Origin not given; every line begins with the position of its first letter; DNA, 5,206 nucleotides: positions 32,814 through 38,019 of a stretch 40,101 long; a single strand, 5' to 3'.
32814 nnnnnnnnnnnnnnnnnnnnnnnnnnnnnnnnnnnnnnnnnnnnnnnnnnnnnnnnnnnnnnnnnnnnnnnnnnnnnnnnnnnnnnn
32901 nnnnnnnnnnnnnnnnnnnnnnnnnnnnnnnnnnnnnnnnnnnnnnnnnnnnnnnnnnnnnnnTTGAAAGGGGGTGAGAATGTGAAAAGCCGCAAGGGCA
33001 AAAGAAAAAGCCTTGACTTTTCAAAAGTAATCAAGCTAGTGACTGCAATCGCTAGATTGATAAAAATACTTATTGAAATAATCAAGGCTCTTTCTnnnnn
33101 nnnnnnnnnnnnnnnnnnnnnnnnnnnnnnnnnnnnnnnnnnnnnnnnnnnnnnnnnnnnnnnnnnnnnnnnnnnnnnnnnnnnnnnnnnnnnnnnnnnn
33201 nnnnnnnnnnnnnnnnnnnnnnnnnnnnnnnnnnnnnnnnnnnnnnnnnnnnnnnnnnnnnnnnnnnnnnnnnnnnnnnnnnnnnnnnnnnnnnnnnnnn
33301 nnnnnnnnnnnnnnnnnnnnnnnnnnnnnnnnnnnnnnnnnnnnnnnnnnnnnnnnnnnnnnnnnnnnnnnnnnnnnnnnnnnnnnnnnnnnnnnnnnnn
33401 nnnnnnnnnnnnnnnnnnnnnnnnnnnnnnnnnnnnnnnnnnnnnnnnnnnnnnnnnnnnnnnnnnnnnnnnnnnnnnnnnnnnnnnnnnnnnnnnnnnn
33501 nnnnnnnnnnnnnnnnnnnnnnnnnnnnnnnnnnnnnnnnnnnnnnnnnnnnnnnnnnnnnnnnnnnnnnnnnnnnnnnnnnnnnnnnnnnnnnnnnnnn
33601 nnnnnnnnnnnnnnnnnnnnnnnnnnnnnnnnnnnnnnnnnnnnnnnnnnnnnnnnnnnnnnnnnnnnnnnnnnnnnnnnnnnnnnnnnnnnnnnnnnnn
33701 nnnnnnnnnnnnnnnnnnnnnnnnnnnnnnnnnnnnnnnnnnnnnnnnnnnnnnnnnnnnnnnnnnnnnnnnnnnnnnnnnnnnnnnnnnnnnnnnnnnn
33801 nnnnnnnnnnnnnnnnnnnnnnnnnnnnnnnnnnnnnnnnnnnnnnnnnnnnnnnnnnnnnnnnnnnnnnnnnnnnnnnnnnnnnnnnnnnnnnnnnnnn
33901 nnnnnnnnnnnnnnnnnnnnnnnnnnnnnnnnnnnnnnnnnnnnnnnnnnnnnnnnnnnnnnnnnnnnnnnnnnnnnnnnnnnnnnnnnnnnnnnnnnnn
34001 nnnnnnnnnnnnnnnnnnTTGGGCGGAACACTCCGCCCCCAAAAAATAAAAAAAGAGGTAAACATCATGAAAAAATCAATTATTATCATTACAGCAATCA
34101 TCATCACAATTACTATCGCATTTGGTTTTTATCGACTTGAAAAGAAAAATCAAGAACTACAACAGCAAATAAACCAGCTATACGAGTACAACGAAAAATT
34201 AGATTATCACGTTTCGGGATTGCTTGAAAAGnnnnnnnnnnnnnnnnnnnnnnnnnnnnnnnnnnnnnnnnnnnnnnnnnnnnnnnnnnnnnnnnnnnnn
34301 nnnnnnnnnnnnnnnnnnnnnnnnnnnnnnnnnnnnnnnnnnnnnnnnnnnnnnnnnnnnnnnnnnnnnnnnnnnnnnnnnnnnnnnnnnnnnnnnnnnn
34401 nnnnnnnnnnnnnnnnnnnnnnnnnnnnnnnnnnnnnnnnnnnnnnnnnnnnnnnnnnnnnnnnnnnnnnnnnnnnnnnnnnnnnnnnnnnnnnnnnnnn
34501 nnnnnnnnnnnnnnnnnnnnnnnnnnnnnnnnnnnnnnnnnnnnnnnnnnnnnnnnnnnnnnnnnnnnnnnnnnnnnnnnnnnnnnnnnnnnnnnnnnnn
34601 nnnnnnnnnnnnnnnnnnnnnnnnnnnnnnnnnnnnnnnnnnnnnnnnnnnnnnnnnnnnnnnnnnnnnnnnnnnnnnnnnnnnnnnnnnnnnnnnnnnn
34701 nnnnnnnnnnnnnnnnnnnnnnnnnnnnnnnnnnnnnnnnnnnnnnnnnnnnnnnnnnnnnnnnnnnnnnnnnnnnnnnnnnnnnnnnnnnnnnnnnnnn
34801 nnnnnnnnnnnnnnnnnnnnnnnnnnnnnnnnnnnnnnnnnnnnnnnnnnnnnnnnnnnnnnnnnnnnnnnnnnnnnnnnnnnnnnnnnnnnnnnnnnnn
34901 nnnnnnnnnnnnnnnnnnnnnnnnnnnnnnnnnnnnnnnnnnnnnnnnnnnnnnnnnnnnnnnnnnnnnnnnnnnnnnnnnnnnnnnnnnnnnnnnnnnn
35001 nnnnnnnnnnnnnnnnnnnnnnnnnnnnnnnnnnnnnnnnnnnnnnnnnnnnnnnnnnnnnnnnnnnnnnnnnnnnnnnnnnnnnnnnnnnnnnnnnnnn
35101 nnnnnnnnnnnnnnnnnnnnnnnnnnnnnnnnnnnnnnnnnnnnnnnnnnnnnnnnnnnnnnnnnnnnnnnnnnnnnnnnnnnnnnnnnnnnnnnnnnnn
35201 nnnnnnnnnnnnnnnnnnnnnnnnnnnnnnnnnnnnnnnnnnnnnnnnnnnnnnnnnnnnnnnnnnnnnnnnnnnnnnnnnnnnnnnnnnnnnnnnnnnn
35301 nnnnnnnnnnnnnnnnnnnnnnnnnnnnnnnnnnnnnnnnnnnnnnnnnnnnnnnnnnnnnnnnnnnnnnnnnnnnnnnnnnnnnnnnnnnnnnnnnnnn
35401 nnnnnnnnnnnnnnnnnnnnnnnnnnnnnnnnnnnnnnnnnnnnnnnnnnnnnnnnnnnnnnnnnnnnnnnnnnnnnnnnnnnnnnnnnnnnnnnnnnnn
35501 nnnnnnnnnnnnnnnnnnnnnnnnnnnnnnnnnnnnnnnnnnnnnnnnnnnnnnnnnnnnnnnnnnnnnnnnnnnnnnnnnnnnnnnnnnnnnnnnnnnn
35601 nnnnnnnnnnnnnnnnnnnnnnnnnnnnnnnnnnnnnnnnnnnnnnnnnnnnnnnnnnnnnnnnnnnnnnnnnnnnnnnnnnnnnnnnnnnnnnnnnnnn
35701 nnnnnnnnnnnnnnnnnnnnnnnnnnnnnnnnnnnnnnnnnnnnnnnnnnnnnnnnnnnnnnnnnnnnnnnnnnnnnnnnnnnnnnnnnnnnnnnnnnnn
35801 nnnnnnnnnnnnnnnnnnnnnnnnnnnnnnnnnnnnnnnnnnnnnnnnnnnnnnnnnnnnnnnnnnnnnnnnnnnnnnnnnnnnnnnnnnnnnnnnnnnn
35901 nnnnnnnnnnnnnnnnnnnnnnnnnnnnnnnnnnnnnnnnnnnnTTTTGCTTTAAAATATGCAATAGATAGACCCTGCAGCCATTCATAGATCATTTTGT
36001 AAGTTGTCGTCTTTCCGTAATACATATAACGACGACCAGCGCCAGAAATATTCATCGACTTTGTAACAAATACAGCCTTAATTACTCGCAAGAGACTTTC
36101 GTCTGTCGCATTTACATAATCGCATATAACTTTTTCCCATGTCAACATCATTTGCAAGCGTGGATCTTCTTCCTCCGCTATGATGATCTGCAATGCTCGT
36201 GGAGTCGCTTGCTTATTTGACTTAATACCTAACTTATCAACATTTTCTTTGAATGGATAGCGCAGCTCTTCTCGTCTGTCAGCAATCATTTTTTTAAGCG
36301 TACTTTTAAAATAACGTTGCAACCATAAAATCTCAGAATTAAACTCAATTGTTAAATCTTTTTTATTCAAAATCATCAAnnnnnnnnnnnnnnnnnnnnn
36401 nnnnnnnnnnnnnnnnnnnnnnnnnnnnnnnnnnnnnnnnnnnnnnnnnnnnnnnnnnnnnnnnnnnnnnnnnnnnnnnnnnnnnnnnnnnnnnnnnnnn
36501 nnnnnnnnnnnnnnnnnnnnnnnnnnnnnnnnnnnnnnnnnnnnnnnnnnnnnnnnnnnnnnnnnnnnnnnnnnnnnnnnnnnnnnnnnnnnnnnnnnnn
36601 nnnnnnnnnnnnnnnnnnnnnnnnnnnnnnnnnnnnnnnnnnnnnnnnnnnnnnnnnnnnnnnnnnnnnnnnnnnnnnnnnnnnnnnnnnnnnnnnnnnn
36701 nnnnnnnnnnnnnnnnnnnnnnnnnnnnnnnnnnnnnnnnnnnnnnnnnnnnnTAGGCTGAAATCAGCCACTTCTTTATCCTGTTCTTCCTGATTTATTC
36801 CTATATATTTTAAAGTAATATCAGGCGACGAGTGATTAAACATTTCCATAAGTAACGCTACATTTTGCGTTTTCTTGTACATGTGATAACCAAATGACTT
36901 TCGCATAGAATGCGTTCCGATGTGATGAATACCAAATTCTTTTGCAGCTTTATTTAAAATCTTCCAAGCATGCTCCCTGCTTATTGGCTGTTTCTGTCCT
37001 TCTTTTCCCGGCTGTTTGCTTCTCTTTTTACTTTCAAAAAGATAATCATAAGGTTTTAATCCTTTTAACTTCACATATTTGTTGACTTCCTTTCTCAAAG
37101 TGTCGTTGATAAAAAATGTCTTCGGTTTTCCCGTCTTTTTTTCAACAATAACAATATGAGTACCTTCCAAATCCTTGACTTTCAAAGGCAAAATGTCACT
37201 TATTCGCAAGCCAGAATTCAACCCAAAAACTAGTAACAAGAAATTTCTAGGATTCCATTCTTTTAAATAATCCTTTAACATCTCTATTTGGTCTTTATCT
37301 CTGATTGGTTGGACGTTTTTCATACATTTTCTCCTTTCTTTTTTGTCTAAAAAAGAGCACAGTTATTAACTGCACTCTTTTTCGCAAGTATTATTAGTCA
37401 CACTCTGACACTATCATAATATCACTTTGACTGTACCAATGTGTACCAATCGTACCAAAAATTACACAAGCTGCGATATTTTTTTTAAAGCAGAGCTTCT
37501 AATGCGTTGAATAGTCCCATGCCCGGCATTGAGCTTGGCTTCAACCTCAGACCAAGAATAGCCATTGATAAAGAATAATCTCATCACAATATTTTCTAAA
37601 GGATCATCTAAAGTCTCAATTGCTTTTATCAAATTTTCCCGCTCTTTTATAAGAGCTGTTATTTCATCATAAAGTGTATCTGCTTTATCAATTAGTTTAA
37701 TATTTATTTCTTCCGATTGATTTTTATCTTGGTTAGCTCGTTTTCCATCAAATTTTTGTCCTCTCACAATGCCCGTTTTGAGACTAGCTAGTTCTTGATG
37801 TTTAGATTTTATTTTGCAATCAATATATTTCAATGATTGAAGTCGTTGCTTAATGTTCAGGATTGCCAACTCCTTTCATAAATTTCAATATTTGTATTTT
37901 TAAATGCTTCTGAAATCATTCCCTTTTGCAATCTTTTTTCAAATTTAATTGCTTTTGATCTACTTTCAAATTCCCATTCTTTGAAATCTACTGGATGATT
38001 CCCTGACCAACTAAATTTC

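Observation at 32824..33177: Type I toxin-antitoxin-like module: SD-sequestered 38-aa amphipathic peptide ORF with a convergent antisense promoter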

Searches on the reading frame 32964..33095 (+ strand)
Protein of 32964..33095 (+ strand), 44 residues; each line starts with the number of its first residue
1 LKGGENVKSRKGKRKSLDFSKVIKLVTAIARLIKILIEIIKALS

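Call 15: search_protein_families(library=pfam, proteins=[window:32982-33095:+], max_evalue=0.1)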
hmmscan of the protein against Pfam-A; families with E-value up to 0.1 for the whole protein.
window:32982-33095:+ (38 aa): 0 families

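Call 16: search_protein_families(library=phrogs, proteins=[window:32982-33095:+], max_evalue=0.01)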
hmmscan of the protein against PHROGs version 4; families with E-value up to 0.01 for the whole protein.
window:32982-33095:+ (38 aa): 0 families

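Call 32: search_dna_similar(query=window:32982-33095:+, collection=phages, mode=protein, max_evalue=10, max_rows=40)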
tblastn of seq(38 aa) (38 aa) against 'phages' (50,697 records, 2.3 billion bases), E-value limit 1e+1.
Records with a match: 1; places in all: 1; records where one place covers at least 80% of the query: 0.
Best place of each record, by identity: 95-99% 1.
By first word of the organism name: Streptococcus 1.
By host as written in the record: Streptococcus anginosus BVI 1.
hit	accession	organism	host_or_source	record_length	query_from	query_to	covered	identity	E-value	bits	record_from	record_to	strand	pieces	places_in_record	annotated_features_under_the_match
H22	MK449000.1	Streptococcus phage Javan64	Streptococcus anginosus BVI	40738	1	21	55%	95.2%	9e-4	39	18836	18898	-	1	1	hypothetical protein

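Call 33: find_homologous_proteins(query=window:32964-33095:+, max_evalue=10)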
Query window:32964-33095:+ (44 aa): 1 proteins with E <= 10 among 1 candidates.
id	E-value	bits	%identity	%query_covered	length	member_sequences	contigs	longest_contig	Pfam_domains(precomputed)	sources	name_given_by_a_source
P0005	5.1e-12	61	97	86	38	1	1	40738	-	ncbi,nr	ncbi:hypothetical protein Javan64_0055 [Streptococcus phage Javan64]|nr:hypothetical protein Javan64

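Call 43: search_protein_representatives(protein=window:32982-33095:+)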
Query: 38 residues. Proteins with E-value up to 0.001 (for the whole library): 2; up to 1e-10: 1; up to 1e-30: 0. The best 2 are listed.
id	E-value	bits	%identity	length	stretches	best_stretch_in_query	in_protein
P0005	2.0e-13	62.8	100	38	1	1-38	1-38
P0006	7.5e-04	34.3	34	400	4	6-32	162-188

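Call 63: search_protein_families(library=ncbifam, proteins=[window:32982-33095:+], max_evalue=1)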
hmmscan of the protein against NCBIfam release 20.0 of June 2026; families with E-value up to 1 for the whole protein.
seq(38 aa): 0 families

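Call 72: search_protein_families(library=padloc, proteins=[window:32982-33095:+], max_evalue=0.01)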
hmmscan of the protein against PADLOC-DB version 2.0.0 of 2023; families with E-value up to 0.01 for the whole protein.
window:32982-33095:+ (38 aa): 0 families

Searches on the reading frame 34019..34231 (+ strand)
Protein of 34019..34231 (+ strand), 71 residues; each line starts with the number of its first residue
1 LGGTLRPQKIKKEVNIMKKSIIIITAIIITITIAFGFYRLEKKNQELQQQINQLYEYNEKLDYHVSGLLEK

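Call 15: search_protein_families(library=pfam, proteins=[window:34019-34231:+], max_evalue=0.1)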
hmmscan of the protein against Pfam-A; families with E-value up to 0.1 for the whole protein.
window:34019-34231:+ (71 aa): 10 families
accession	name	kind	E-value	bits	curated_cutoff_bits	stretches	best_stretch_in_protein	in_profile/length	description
PF00558.24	Vpu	-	0.0099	16.1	24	1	14-63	7-55/81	Vpu protein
PF04276.17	DUF443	-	0.011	15.9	26.2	1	2-60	75-133/202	Protein of unknown function (DUF443)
PF05961.16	Chordopox_A13L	-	0.013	16.2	24.1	1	21-61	6-46/69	Chordopoxvirus A13L protein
PF06005.17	ZapB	-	0.015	16.2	31.5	1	39-62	29-52/71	Cell division protein ZapB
PF08826.15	DMPK_coil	-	0.021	15.3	22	1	41-61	38-58/61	DMPK coiled coil domain like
PF17686.6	DUF5534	-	0.03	15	26.3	1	16-56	79-117/183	Family of unknown function (DUF5534)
PF20130.4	DUF6520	-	0.042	14.6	25.4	1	17-54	1-40/83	Family of unknown function (DUF6520)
PF11884.13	DUF3404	-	0.044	13.4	25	1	10-48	221-259/259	Domain of unknown function (DUF3404)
PF07716.20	bZIP_2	-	0.055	14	22.3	0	40-54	37-51/54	Basic region leucine zipper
PF04906.18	Tweety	-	0.094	11.8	31.8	1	16-65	78-123/431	Tweety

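Call 16: search_protein_families(library=phrogs, proteins=[window:34019-34231:+], max_evalue=0.01)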
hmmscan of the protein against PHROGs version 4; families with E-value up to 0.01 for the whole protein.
window:34019-34231:+ (71 aa): 0 families

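Call 72: search_protein_families(library=padloc, proteins=[window:34019-34231:+], max_evalue=0.01)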
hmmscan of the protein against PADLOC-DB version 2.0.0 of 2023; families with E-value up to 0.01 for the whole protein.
window:34019-34231:+ (71 aa): 0 families

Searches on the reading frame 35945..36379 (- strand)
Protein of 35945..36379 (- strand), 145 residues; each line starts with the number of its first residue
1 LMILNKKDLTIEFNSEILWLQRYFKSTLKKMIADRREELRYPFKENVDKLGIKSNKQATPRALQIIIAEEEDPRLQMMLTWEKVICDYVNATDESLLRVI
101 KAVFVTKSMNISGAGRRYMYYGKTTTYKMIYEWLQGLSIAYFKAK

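Call 15: search_protein_families(library=pfam, proteins=[window:35945-36379:-], max_evalue=0.1)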
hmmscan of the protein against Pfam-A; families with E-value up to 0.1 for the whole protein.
window:35945-36379:- (145 aa): 0 families

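Call 16: search_protein_families(library=phrogs, proteins=[window:35945-36379:-], max_evalue=0.01)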
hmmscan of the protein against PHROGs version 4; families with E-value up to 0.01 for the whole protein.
window:35945-36379:- (145 aa): 2 families
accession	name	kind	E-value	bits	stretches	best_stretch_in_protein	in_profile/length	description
phrog_3511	-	unknown function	8.1e-19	69.3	1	8-143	8-120/126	-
phrog_2198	-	transcription regulation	0.0023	19.1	1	22-107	11-96/133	Alt-like transcription activator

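Call 52: search_dna_similar(query=window:35945-36379:-, collection=phages, mode=protein, max_evalue=1e-10, max_rows=40, rows=spread)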
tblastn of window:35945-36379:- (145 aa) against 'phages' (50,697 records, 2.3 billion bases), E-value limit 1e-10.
Records with a match: 5; places in all: 5; records where one place covers at least 80% of the query: 5.
Best place of each record, by identity: >=99% 1; <60% 4.
By first word of the organism name: Streptococcus 5.
By host as written in the record: Streptococcus anginosus BVI 1; Streptococcus equinus Sb05 1; Streptococcus equinus JB1 1; Streptococcus equinus MPR1 1; Streptococcus equinus MPR2 1.
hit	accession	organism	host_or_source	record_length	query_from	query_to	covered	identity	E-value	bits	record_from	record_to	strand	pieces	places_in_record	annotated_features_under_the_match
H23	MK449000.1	Streptococcus phage Javan64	Streptococcus anginosus BVI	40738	1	145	100%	99.3%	3e-79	259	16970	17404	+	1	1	hypothetical protein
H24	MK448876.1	Streptococcus phage Javan214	Streptococcus equinus Sb05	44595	4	145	98%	46.0%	3e-22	97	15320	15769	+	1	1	hypothetical protein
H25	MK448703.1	Streptococcus phage Javan207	Streptococcus equinus JB1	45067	4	145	98%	44.7%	3e-21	94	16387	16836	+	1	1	none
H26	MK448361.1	Streptococcus satellite phage Javan208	Streptococcus equinus MPR1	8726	4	145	98%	40.0%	1e-21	95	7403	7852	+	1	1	hypothetical protein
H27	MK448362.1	Streptococcus satellite phage Javan209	Streptococcus equinus MPR2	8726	4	145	98%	40.0%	1e-21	95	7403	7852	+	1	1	hypothetical protein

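Call 72: search_protein_families(library=padloc, proteins=[window:35945-36379:-], max_evalue=0.01)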
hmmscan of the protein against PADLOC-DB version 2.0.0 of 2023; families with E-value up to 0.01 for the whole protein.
window:35945-36379:- (145 aa): 1 family
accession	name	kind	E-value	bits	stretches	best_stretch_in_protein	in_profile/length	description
PDLC00412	ThsA1|ThsA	-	0.0023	15.1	1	87-137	99-147/314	STALD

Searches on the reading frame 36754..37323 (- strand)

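Call 49: search_protein_families(library=phrogs, proteins=[window:36754-37323:-], max_evalue=0.00001)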
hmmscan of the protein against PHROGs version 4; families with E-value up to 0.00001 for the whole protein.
window:36754-37323:- (190 aa): 3 families
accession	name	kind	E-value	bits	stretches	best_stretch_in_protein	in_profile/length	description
phrog_216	-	integration and excision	4.3e-71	240.5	1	1-189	49-237/301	integrase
phrog_1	-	integration and excision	1.6e-23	84.9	1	9-186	272-445/611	integrase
phrog_7269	-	integration and excision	7.2e-23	81.3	1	114-190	8-83/89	integrase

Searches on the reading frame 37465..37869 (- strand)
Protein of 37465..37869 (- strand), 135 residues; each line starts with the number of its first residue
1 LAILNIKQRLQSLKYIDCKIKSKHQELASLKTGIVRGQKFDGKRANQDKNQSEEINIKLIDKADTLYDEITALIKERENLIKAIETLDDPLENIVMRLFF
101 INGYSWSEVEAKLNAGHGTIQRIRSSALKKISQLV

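Call 49: search_protein_families(library=phrogs, proteins=[window:37465-37869:-], max_evalue=0.00001)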
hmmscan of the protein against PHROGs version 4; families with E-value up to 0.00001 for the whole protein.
window:37465-37869:- (135 aa): 2 families
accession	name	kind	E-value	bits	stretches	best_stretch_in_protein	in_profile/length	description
phrog_36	-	transcription regulation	1.1e-21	78.5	1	6-133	56-185/220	transcriptional regulator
phrog_248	-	transcription regulation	9.5e-06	26.8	0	44-131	56-133/161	transcriptional activator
